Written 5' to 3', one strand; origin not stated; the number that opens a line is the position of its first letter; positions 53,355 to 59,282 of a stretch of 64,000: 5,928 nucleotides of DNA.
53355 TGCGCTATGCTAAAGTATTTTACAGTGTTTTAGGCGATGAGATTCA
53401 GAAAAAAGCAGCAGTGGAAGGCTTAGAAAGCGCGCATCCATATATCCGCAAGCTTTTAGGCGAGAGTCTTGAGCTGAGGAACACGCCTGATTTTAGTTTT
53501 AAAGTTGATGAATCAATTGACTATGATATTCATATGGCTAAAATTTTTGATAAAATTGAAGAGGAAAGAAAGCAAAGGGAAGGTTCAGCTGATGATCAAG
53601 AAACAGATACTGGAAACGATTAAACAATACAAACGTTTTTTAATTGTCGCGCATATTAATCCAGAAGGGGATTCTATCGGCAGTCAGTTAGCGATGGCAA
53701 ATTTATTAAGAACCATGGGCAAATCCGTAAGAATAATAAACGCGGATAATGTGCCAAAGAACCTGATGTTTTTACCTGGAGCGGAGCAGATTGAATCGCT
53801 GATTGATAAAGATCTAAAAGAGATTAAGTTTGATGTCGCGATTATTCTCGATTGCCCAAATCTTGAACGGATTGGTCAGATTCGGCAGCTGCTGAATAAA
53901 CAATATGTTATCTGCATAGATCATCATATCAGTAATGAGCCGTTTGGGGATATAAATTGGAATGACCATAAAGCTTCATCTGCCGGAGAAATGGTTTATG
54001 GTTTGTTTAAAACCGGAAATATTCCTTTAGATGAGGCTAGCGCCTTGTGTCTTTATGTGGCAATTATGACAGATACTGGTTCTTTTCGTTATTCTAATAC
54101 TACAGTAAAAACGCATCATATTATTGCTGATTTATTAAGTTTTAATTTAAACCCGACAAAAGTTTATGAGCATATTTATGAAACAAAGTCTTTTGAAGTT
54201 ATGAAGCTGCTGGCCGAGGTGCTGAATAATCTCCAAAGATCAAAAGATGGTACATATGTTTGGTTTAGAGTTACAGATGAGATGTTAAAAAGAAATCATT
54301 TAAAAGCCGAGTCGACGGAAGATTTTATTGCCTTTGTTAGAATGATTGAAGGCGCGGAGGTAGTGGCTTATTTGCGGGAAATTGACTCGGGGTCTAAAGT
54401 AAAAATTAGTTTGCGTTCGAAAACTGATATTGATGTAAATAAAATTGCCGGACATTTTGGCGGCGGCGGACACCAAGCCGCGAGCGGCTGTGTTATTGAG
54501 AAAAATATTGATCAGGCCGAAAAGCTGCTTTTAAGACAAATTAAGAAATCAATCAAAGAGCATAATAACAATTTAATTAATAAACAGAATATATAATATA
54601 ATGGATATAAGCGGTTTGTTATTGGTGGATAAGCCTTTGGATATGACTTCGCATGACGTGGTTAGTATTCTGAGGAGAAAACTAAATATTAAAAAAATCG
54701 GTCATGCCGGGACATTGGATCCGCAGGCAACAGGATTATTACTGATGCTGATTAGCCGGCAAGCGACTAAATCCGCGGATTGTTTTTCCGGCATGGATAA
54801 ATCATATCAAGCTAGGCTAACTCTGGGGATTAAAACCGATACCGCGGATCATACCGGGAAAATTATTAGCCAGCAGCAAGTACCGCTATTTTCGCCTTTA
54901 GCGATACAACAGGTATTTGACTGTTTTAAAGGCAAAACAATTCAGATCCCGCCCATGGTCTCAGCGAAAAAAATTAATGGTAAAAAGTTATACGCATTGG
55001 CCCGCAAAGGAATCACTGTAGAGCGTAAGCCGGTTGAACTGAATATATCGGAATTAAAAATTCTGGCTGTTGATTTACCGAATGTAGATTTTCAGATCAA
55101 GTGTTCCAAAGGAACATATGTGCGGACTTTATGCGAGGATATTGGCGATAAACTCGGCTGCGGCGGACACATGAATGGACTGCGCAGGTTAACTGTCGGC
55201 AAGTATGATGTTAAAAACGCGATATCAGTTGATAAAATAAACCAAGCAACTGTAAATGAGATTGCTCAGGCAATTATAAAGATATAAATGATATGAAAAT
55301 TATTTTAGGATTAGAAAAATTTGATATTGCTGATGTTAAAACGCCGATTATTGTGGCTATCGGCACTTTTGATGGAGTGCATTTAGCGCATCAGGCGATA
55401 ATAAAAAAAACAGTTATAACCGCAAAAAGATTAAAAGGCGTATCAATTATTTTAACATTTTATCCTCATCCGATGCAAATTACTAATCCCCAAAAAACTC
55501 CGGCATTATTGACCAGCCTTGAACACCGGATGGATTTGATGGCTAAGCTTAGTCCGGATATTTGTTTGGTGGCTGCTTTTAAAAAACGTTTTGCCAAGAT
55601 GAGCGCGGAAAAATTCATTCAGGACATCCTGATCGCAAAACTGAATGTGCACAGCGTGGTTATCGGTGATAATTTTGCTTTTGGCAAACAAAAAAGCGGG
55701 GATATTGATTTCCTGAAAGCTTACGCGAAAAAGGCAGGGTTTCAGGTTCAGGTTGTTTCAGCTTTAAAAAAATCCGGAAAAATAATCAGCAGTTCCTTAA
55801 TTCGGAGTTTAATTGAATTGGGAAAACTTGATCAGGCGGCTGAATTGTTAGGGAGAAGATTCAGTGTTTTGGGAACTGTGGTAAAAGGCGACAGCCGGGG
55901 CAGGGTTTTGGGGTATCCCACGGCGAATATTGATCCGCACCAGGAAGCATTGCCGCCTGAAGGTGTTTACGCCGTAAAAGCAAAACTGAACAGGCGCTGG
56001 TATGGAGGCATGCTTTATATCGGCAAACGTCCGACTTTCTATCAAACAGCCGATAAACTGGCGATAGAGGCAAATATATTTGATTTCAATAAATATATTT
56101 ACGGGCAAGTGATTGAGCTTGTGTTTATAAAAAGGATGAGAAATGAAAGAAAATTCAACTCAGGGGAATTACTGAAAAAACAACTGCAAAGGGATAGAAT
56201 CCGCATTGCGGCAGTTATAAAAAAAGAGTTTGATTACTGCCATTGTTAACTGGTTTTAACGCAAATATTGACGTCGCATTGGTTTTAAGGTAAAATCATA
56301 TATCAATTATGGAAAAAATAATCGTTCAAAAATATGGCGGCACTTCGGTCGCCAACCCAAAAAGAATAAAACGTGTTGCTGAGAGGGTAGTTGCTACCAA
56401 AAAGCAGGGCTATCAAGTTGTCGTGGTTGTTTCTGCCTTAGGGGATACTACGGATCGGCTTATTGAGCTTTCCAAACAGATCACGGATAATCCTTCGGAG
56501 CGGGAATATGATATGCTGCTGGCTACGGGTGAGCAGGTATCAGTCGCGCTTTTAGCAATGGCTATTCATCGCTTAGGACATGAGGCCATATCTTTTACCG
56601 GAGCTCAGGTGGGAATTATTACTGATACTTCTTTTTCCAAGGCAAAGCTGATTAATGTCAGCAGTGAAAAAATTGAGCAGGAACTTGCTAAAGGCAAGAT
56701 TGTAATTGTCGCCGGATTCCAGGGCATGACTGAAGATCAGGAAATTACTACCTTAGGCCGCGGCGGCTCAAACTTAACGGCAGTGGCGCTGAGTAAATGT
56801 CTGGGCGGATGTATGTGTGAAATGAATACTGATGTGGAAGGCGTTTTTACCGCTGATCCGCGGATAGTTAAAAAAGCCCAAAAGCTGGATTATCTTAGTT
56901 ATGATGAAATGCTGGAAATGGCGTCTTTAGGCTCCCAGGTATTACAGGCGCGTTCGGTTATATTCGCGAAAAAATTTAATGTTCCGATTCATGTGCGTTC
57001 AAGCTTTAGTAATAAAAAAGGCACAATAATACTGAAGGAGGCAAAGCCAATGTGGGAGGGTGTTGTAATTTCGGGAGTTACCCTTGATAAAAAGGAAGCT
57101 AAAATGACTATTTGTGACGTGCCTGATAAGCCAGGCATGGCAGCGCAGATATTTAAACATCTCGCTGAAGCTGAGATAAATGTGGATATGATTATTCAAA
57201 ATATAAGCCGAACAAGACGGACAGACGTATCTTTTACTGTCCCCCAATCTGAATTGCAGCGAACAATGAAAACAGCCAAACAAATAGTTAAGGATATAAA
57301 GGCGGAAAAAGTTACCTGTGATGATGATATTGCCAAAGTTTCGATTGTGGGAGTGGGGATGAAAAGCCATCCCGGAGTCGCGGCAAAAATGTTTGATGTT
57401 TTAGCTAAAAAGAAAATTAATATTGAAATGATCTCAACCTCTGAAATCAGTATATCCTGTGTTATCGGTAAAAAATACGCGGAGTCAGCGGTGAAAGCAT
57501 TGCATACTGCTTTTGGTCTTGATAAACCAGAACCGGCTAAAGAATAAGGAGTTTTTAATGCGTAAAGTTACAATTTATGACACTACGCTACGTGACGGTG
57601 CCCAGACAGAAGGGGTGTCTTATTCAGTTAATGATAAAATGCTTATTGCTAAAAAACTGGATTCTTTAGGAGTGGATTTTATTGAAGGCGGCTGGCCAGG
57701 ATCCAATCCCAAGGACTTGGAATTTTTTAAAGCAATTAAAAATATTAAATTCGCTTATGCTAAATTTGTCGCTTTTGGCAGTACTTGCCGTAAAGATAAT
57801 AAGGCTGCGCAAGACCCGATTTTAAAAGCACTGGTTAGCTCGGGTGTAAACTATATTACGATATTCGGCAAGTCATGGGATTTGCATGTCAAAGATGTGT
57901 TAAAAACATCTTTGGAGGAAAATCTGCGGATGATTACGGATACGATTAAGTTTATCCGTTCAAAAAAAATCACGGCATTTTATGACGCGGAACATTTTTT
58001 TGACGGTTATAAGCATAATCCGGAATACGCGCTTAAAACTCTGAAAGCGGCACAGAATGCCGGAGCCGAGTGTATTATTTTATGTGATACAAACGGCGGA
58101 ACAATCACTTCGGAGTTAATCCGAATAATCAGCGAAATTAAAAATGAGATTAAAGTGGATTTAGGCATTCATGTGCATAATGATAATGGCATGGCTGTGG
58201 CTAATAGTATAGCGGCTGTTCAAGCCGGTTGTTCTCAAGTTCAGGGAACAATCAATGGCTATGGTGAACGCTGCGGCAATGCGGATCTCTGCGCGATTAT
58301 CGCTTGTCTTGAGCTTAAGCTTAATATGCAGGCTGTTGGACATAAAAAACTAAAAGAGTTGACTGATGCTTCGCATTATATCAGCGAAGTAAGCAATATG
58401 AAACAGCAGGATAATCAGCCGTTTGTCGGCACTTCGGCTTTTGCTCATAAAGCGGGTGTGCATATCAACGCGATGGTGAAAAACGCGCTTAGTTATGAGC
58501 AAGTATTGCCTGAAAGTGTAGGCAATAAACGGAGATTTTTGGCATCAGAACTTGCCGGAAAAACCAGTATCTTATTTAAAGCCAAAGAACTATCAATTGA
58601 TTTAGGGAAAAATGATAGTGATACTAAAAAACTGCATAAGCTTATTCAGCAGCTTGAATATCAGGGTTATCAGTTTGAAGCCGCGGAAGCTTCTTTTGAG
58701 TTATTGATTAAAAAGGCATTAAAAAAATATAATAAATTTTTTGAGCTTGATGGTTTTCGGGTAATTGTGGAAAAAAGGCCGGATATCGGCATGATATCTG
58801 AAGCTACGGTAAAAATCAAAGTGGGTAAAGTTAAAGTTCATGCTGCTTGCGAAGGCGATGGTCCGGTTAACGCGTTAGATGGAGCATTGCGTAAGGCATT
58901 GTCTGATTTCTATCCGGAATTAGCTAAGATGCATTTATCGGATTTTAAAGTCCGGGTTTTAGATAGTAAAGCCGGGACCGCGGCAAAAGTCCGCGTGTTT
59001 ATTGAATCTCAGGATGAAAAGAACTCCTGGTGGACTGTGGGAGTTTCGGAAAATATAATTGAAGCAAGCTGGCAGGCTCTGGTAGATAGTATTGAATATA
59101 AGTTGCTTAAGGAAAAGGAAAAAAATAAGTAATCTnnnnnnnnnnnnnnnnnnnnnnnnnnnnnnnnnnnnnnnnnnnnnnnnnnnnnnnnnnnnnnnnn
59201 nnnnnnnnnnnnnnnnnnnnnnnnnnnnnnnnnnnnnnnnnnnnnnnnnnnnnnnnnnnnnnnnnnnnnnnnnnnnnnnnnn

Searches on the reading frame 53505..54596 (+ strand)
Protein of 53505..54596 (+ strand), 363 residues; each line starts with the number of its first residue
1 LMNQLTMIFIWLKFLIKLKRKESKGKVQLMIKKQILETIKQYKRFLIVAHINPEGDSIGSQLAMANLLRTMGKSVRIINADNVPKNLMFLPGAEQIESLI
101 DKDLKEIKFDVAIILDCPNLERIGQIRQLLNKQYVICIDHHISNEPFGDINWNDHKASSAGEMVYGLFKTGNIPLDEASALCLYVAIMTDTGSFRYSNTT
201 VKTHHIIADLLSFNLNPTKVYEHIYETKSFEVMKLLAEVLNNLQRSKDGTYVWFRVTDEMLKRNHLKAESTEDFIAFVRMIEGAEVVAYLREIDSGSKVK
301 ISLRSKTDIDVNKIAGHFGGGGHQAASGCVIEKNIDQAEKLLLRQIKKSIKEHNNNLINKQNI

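Call 59: search_protein_families(library=pfam, proteins=[window:53505-54596:+], max_evalue=0.0001)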
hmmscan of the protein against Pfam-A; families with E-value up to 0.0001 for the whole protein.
window:53505-54596:+ (363 aa): 2 families
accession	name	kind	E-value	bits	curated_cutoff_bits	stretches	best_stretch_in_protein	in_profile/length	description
PF01368.27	DHH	-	1.6e-17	64.4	28.1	1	45-187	2-125/125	DHH family, N-terminal domain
PF02272.25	DHHA1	-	1.6e-10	41.8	25.9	1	277-348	24-98/102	DHHA1 domain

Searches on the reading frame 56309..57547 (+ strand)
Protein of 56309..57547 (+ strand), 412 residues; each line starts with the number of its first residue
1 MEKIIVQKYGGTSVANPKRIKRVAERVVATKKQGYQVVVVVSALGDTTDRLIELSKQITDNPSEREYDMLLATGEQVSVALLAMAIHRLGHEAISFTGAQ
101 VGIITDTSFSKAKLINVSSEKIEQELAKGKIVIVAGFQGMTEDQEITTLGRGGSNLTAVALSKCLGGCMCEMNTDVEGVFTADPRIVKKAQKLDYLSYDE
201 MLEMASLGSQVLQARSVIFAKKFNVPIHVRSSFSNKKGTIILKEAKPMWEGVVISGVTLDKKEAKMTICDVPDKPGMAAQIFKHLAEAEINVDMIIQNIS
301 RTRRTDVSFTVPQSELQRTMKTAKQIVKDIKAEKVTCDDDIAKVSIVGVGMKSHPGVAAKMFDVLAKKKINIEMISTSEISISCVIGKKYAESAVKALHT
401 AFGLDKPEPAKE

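Call 59: search_protein_families(library=pfam, proteins=[window:56309-57547:+], max_evalue=0.0001)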
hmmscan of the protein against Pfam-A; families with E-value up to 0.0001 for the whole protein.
window:56309-57547:+ (412 aa): 5 families
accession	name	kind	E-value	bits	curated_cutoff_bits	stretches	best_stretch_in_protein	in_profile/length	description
PF00696.33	AA_kinase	-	1.2e-47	163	24.9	1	3-231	1-234/234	Amino acid kinase family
PF22468.2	ACT_9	-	1.4e-40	137.2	27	2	344-402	1-61/61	ACT domain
PF13840.12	ACT_7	-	2.8e-24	85.2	27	1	338-399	3-64/65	ACT domain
PF01842.31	ACT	-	2.1e-18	66.2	27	2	268-326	4-64/66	ACT domain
PF22629.2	ACT_AHAS_ss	-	7.5e-05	23.3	27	0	352-380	6-34/67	AHAS small subunit-like ACT domain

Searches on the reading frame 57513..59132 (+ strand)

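Call 59: search_protein_families(library=pfam, proteins=[window:57513-59132:+], max_evalue=0.0001)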
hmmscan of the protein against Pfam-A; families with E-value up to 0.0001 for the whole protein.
window:57513-59132:+ (539 aa): 3 families
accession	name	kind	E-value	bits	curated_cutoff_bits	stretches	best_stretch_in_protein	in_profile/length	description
PF00682.25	HMGL-like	-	3.3e-55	187.8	29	1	18-283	1-256/260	HMGL-like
PF08502.15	LeuA_dimer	-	5e-30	104.5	24.9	1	390-530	2-130/131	LeuA allosteric (dimerisation) domain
PF22617.1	HCS_D2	-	5.9e-15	55.9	27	1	305-380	2-76/82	Homocitrate synthase post-HMGL domain-like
